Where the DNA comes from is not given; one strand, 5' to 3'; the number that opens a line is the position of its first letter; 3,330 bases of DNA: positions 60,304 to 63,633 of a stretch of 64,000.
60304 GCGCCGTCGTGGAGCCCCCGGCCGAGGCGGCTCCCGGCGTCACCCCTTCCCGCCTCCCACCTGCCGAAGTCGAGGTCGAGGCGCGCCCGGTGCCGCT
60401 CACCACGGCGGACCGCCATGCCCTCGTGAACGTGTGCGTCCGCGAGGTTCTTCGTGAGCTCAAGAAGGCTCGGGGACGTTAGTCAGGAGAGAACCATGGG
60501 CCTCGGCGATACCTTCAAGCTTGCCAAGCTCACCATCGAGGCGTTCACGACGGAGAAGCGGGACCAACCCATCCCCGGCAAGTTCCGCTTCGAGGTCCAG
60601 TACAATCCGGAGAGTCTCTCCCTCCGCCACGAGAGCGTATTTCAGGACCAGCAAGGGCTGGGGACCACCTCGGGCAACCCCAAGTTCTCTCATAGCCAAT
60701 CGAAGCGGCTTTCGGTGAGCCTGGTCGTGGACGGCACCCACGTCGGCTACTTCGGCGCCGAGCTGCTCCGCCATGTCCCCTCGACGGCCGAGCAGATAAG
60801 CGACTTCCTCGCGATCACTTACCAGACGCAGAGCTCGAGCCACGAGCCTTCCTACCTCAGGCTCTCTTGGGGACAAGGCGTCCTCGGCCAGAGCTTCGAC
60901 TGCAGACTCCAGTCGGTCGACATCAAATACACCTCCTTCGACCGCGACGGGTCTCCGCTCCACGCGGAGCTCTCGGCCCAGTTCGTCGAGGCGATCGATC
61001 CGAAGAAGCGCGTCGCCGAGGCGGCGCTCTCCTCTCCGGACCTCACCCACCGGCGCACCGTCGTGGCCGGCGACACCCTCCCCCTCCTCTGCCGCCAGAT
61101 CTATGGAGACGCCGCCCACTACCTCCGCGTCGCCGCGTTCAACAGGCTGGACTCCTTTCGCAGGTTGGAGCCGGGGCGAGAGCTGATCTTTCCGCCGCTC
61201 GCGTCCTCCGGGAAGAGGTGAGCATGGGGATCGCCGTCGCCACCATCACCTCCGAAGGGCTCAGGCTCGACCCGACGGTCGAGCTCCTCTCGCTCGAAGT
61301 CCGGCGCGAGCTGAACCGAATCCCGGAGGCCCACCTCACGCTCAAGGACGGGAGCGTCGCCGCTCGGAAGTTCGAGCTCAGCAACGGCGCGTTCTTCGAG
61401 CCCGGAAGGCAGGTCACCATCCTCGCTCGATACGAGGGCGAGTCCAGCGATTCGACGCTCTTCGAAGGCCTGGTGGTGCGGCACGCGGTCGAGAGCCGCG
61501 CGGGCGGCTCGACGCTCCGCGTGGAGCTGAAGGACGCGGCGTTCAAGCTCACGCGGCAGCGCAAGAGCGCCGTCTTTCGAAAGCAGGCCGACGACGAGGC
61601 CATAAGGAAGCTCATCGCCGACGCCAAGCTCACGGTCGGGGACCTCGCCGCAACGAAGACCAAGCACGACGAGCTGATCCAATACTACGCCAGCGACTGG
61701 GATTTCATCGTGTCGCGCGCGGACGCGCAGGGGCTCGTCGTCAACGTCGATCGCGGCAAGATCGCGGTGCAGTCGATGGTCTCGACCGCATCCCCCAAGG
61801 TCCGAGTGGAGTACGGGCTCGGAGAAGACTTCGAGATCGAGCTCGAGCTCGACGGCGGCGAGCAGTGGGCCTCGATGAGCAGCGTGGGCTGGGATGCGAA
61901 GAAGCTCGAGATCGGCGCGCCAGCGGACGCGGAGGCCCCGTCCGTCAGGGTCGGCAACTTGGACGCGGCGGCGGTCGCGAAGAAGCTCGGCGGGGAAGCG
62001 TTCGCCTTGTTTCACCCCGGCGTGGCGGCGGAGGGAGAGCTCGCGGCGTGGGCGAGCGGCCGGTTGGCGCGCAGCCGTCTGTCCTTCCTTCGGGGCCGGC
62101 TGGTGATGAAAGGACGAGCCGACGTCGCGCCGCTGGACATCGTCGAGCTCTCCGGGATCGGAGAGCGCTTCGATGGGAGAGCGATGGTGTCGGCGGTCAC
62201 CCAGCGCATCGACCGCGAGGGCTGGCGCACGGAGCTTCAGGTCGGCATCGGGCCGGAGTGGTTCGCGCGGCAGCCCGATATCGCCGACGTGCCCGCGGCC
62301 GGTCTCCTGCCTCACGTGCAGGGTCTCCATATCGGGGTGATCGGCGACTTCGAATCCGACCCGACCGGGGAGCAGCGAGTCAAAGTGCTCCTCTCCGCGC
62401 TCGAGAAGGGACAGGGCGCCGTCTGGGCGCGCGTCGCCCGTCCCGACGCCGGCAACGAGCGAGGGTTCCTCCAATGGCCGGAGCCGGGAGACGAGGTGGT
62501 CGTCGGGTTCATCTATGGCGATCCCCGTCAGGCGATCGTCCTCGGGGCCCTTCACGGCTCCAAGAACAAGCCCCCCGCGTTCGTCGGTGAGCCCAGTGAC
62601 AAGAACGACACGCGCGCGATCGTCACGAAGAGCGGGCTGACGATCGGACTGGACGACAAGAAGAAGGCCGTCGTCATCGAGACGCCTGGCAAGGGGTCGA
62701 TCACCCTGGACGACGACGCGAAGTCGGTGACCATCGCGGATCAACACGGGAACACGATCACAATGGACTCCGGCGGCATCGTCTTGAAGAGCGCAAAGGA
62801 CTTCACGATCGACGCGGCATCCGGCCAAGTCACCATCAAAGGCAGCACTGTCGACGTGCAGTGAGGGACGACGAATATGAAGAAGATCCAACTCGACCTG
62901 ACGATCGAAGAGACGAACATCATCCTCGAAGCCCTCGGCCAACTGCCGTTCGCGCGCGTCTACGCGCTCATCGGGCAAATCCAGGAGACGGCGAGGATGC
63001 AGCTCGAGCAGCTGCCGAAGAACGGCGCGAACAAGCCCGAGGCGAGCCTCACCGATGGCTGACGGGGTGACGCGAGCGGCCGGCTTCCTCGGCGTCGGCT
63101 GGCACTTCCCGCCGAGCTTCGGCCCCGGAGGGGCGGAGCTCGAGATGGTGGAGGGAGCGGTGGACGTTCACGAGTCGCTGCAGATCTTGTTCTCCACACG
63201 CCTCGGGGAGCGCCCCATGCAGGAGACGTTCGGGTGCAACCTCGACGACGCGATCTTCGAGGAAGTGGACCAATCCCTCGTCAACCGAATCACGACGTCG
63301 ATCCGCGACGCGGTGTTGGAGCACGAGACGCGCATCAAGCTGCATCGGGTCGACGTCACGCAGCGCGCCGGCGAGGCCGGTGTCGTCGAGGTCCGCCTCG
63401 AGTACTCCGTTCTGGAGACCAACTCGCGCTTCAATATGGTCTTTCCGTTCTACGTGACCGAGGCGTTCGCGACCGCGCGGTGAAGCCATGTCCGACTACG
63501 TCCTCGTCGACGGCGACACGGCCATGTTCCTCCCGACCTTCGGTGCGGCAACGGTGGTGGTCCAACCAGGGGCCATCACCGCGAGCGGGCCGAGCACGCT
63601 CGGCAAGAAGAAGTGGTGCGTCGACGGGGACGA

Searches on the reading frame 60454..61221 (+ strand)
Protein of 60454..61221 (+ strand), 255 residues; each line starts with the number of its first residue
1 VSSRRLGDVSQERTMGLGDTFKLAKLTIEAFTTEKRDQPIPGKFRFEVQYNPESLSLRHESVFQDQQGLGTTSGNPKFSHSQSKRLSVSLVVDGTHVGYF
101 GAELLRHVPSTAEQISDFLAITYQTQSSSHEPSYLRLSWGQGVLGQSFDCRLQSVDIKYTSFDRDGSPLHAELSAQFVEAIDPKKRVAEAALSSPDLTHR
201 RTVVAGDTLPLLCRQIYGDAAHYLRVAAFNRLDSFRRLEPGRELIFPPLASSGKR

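Call 28: search_protein_families(library=pfam, proteins=[window:60454-61221:+], max_evalue=0.001)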
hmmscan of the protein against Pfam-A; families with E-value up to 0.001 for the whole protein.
window:60454-61221:+ (255 aa): 1 family
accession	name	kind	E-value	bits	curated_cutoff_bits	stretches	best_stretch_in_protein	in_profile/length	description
PF19266.4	CIS_tube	-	1.1e-40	139.4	27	1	22-187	1-157/158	Contractile injection system tube protein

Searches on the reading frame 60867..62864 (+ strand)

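Call 28: search_protein_families(library=pfam, proteins=[window:60867-62864:+], max_evalue=0.001)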
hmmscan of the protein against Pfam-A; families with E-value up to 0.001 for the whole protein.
window:60867-62864:+ (665 aa): 3 families
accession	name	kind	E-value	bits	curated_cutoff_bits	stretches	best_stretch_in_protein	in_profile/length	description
PF04717.18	Phage_base_V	-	3.5e-18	66.2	23.8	1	489-563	2-75/75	Type VI secretion system/phage-baseplate injector OB domain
PF24032.1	YQBQ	-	6.3e-06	26.2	27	1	177-284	27-124/294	YQBQ-like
PF05954.17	Phage_GPD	-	8.4e-05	22.3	30.1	1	180-296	28-146/305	Phage tail baseplate hub (GPD)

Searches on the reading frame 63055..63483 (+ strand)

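Call 28: search_protein_families(library=pfam, proteins=[window:63055-63483:+], max_evalue=0.001)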
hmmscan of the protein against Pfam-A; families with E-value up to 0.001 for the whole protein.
window:63055-63483:+ (142 aa): 1 family
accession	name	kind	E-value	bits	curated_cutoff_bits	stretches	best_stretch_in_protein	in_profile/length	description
PF04965.19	GPW_gp25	-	1.9e-20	72.9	27.2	1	35-123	4-95/96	Baseplate wedge protein gp25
